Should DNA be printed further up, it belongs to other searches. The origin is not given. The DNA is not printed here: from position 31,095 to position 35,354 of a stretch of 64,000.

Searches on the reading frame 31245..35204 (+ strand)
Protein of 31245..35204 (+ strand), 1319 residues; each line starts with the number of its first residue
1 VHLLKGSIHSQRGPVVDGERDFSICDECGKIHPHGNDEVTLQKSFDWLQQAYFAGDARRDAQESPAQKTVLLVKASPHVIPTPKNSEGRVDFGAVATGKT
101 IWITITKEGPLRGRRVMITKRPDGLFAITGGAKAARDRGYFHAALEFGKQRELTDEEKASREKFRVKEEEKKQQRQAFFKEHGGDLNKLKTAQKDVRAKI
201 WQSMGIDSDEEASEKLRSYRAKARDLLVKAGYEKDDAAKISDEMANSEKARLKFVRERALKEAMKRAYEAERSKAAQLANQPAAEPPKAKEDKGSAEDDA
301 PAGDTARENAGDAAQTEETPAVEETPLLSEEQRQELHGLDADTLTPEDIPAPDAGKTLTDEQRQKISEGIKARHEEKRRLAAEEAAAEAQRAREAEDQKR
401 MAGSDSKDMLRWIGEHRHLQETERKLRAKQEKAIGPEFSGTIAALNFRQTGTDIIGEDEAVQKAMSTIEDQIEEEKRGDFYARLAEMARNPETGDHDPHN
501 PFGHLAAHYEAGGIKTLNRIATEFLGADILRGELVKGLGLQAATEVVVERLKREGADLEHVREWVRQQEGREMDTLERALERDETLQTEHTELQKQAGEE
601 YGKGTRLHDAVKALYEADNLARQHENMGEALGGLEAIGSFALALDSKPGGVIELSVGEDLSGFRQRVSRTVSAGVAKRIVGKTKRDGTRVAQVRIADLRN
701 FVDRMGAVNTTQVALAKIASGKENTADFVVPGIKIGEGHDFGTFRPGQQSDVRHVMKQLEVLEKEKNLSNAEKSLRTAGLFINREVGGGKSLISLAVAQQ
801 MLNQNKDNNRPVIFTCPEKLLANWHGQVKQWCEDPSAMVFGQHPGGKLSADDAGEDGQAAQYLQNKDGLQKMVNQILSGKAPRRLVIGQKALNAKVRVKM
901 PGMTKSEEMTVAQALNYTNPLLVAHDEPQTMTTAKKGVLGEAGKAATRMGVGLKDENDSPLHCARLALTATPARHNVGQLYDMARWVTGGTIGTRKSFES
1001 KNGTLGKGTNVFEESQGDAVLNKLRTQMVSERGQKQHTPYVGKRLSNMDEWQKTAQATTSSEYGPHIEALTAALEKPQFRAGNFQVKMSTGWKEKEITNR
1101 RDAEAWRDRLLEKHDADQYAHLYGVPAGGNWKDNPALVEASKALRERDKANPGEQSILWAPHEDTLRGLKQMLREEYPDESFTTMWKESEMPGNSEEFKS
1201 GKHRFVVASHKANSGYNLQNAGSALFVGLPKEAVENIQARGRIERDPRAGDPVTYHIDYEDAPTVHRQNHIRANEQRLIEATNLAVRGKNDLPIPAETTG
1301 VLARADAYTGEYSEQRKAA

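Call 9: search_protein_families(library=pfam, proteins=[window:31245-35204:+], max_evalue=0.001)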
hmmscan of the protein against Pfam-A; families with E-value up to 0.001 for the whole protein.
window:31245-35204:+ (1319 aa): 2 families
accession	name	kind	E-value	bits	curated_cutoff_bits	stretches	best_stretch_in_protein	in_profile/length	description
PF00176.29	SNF2-rel_dom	-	1.8e-06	27.7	24.9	1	777-838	17-80/290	SNF2-related domain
PF00271.37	Helicase_C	-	1.7e-05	25.5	23.5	1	1149-1245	11-108/110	Helicase conserved C-terminal domain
